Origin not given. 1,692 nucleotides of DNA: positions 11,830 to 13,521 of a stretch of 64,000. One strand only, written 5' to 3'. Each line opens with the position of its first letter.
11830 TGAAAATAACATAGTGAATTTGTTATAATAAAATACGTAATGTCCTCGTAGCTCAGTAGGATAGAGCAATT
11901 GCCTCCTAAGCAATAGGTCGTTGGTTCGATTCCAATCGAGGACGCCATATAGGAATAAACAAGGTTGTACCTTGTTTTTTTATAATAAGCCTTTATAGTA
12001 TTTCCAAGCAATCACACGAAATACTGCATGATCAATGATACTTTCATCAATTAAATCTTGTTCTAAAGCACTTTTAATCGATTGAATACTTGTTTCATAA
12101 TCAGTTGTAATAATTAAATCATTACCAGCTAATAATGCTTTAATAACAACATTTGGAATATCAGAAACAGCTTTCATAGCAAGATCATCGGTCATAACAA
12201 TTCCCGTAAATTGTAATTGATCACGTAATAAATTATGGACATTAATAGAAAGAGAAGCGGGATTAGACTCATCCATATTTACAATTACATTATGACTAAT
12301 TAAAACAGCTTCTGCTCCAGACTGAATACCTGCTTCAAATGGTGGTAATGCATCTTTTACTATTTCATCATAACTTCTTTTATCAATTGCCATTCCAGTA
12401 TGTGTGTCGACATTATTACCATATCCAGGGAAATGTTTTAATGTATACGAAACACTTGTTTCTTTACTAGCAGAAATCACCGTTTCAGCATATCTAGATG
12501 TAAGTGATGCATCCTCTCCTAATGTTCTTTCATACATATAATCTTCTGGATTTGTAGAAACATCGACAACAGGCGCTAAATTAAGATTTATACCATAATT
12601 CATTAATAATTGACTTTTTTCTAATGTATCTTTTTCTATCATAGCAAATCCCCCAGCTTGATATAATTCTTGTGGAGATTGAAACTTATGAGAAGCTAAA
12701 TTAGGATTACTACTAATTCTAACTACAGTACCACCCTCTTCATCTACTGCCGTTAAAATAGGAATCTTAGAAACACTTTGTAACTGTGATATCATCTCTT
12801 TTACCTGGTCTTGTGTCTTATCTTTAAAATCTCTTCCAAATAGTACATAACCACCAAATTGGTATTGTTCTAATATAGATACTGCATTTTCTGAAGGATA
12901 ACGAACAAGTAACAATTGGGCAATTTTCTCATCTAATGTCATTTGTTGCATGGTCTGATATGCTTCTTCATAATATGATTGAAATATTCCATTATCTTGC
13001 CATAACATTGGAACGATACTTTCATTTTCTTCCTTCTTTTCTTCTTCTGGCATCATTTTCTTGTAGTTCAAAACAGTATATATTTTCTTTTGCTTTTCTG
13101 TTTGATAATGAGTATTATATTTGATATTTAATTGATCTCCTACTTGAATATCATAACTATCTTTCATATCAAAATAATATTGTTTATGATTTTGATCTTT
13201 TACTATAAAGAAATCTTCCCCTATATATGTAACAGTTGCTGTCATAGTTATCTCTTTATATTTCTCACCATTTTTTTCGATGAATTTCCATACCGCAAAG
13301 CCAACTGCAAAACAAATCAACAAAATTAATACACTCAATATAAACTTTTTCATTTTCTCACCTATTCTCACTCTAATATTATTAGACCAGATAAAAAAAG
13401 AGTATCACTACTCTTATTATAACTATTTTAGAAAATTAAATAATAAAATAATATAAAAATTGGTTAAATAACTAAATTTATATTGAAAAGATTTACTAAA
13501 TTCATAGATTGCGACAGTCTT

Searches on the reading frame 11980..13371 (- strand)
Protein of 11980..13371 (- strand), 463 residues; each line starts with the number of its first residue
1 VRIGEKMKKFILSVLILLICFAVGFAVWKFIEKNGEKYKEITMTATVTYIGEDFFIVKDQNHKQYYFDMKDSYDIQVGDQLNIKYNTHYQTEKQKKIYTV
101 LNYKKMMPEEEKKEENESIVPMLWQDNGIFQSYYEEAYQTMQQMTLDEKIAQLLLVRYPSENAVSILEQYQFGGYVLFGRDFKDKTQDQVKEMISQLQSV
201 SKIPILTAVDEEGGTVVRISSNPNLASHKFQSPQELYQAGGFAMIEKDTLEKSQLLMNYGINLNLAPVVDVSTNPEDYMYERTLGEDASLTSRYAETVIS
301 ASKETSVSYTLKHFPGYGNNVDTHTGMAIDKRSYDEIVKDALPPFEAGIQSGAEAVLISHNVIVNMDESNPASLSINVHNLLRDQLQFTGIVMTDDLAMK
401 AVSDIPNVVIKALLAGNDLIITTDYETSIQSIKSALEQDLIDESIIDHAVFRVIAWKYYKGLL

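Call 50: search_protein_families(library=pfam, proteins=[window:11980-13371:-], max_evalue=1e-8)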
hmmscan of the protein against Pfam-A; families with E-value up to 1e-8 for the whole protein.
window:11980-13371:- (463 aa): 1 family
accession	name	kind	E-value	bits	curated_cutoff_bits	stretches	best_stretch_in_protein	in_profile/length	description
PF00933.27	Glyco_hydro_3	-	7.3e-59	200.2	27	1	145-454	1-314/316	Glycosyl hydrolase family 3 N terminal domain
